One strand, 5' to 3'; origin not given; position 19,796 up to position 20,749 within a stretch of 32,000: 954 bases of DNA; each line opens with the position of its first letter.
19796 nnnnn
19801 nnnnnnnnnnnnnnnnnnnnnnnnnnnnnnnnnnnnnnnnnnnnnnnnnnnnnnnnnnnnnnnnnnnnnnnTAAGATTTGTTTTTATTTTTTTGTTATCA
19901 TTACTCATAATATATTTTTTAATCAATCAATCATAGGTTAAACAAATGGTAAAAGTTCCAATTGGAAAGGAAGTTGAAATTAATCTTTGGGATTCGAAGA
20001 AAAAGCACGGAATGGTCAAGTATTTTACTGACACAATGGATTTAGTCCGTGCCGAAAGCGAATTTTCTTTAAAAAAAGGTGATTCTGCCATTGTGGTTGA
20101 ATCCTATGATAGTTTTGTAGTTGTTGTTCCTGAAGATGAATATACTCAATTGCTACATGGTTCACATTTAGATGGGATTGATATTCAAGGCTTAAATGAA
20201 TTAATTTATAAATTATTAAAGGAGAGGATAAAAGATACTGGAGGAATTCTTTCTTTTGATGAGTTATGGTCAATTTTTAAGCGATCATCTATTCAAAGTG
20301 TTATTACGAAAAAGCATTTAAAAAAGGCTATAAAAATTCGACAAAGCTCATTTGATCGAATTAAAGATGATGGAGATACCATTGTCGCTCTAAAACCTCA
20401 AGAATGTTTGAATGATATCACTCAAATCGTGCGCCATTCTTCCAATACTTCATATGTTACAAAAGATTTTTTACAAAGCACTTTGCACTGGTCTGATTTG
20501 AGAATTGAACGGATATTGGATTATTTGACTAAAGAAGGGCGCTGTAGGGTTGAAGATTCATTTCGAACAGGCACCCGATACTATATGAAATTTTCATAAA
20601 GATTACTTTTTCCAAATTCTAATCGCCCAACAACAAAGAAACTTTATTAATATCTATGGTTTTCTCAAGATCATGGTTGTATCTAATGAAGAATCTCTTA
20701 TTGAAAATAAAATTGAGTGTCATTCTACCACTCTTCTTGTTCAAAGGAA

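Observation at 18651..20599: Flotillin gene paired with a soluble NfeD-like OB domain fused to an ESCRT-II-type (EAP30/Vps22-36) tandem winged helix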

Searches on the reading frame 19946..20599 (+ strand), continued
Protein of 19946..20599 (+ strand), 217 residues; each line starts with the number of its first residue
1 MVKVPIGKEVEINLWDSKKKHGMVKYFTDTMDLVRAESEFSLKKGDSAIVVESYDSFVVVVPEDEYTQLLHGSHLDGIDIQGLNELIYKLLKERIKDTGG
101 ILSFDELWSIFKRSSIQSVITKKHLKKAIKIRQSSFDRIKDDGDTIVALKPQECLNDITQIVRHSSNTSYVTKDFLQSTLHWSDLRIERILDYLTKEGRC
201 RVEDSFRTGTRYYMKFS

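Call 53: find_related_loci(query=A1, collection=genome_contigs, flank=3500)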
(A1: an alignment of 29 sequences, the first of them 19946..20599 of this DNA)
Query A1 (217 aa) in genome_contigs; peptide patterns used: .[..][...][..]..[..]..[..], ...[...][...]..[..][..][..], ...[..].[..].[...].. (x = any residue, [..] = any of these).
83 stretches matched a pattern; 5 encode a relative of the query (tblastn E <= 1e-3); 5 distinct loci.
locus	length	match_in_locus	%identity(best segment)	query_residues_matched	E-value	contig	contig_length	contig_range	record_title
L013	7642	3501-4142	62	1-214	3e-92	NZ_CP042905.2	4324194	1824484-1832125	Promethearchaeum syntrophicum strain MK-D1 chromosome, complete genome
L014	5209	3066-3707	57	1-214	8e-83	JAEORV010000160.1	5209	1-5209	MAG: Promethearchaeota archaeon isolate Yap150.bin8.212 contig-145_41717, whole genome shotgun sequence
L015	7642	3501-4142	52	1-214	7e-66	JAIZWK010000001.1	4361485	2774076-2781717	MAG: Candidatus Harpocratesius repetitus isolate FW102 FWG169_LokiFW102v12_contig001_4361485bp, whole genome shotgun seq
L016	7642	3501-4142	46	1-214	4e-64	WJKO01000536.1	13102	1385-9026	MAG: Promethearchaeota archaeon isolate Bin_342 k141_2857947, whole genome shotgun sequence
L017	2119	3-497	54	53-217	7e-57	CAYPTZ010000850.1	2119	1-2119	MAG TPA_asm: uncultured archaeon isolate binchicken_co116_149 genome assembly, contig: NODE_77898_length_2119_cov_4.9316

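Call 65: search_protein_families(library=pfam, proteins=[L007:2056-2511:+, L009:2048-2512:+], max_evalue=1)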
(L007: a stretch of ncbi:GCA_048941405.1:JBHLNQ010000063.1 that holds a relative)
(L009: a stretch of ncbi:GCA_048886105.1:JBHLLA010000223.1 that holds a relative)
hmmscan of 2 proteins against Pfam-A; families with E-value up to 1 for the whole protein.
L007:2056-2511:+ (152 aa): 13 families
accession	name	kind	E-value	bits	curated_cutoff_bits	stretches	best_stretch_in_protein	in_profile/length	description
PF13240.11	Zn_Ribbon_1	-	0.0012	19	25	2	130-151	1-22/23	zinc-ribbon domain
PF12773.13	DZR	-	0.01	16.4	27.3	1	128-149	24-45/45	Double zinc ribbon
PF13190.11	PDGLE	-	0.011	15.9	27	0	17-42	77-102/102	PDGLE domain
PF21314.2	TM_ErbB1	-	0.033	14.4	27.1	1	20-42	3-25/36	Epidermal growth factor receptor transmembrane-juxtamembrane segment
PF24463.1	DUF7577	-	0.041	14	28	1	131-150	5-24/27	Domain of unknown function (DUF7577)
PF19529.4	DUF6057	-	0.041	13.2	29.8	1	23-81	121-186/569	Family of unknown function (DUF6057)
PF07666.16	MpPF26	-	0.059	13.9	37.2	1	53-100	6-55/75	M penetrans paralogue family 26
PF07280.16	Ac110_PIF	-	0.088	13.1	25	1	62-96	2-36/43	Per os infectivity factor AC110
PF24460.1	DUF7575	-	0.23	11.3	28.5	1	131-151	6-26/28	Domain of unknown function (DUF7575)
PF13248.11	Zn_ribbon_3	-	0.25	11.3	27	0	131-152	5-26/26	zinc-ribbon domain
PF12911.12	OppC_N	-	0.26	11.6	23.9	1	53-85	15-47/53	N-terminal TM domain of oligopeptide transport permease C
PF18319.7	Zn_ribbon_PriA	-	0.35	11.3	26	0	139-150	13-24/27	PriA DNA helicase Cys-rich region (CRR) domain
PF14898.11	DUF4491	-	0.45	11.4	27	1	22-66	5-49/92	Domain of unknown function (DUF4491)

L009:2048-2512:+ (155 aa): 9 families
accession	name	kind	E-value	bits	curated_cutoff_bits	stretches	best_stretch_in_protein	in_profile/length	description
PF13240.11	Zn_Ribbon_1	-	0.003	17.8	25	1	132-153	1-22/23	zinc-ribbon domain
PF12773.13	DZR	-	0.012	16.2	27.3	1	133-151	27-45/45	Double zinc ribbon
PF13248.11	Zn_ribbon_3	-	0.013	15.4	27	1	132-154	4-26/26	zinc-ribbon domain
PF24460.1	DUF7575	-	0.022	14.6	28.5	1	133-155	6-28/28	Domain of unknown function (DUF7575)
PF07332.16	Phage_holin_3_6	-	0.026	15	28.4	1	23-85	40-103/116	Putative Actinobacterial Holin-X, holin superfamily III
PF20990.2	DUF2207_C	-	0.072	13.2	33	1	22-79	140-189/247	Predicted membrane protein (DUF2207) C-terminal domain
PF24463.1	DUF7577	-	0.15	12.1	28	1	132-152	4-24/27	Domain of unknown function (DUF7577)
PF15746.10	TMEM215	-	0.15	11.9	27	1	20-85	11-72/225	TMEM215 family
PF13567.11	DUF4131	-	0.17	12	31.6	1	25-73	7-57/165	Domain of unknown function (DUF4131)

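Call 109: search_protein_families(library=padloc, proteins=[window:19946-20599:+], max_evalue=0.01)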
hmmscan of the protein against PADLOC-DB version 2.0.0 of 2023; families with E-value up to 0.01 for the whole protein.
window:19946-20599:+ (217 aa): 0 families

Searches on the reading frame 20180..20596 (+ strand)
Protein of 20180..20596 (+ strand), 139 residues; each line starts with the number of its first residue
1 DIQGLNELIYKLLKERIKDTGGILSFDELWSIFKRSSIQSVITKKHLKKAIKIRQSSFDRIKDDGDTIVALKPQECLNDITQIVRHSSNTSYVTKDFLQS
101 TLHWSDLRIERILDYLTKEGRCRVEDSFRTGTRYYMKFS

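Call 80: find_homologous_proteins(query=A4, max_evalue=0.001)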
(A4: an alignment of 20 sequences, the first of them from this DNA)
Query A4 (20 sequences) (139 aa, profile of the alignment): 15 proteins with E <= 0.001 among 1039 candidates.
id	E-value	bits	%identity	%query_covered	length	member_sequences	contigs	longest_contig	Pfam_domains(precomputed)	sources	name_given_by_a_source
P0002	2.0e-52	195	93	100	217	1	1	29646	PF04157.23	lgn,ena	-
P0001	2.1e-52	195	100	100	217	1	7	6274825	PF04157.23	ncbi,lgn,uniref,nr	ncbi:hypothetical protein NEF87_004765 [Candidatus Lokiarchaeum ossiferum]|uniref:Uncharacterized pr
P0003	2.5e-52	194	70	100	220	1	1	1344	PF04157.23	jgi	jgi:hypothetical protein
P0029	4.8e-51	190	48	96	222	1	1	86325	PF04157.23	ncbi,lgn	-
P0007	7.7e-51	189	56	96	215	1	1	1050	PF04157.23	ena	-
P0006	8.9e-51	189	57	98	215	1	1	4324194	PF04157.23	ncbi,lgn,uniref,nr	ncbi:hypothetical protein DSAG12_02218 [Promethearchaeum syntrophicum]|uniref:Uncharacterized protei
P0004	7.4e-49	183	75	100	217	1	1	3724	PF04157.23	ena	-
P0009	1.9e-48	182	59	96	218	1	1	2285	PF04157.23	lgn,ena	-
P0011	3.1e-47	178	55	98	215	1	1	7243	PF04157.23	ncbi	-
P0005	4.1e-47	177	59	98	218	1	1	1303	PF04157.23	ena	-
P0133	4.8e-43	164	31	97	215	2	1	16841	PF04157.23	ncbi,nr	ncbi:hypothetical protein GF325_14115 [Candidatus Bathyarchaeota archaeon]|nr:hypothetical protein [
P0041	5.9e-41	157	52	86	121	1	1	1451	PF04157.23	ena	-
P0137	7.0e-41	157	33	97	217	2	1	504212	-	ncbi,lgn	-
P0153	6.8e-36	141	31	99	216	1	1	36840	PF04157.23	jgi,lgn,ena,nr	nr:hypothetical protein [Candidatus Sigynarchaeota archaeon]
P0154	3.5e-26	110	30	93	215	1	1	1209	PF04157.23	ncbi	-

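Call 81: search_solved_structures(query=A4, max_evalue=1, show_alignments=2)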
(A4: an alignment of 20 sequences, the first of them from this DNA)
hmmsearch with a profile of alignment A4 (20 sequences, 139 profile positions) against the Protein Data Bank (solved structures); distinct sequences matched with E-value up to 1: 5.
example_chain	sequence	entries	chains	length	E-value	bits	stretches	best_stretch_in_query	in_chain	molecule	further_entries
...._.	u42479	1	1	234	6.5e-12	48.7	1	9-121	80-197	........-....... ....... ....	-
2zme_A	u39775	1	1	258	7.3e-12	48.5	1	9-121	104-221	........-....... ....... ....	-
1u5t_A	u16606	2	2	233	3e-08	36.8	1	8-121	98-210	appears to be functionally related to SNF7; Snf8p | VPS22, YPL002C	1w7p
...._B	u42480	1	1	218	0.00096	22.2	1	4-109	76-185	Vacuolar protein-sorting-associated protein 36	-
2zme_B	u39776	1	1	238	0.0011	22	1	4-109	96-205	Vacuolar protein-sorting-associated protein 36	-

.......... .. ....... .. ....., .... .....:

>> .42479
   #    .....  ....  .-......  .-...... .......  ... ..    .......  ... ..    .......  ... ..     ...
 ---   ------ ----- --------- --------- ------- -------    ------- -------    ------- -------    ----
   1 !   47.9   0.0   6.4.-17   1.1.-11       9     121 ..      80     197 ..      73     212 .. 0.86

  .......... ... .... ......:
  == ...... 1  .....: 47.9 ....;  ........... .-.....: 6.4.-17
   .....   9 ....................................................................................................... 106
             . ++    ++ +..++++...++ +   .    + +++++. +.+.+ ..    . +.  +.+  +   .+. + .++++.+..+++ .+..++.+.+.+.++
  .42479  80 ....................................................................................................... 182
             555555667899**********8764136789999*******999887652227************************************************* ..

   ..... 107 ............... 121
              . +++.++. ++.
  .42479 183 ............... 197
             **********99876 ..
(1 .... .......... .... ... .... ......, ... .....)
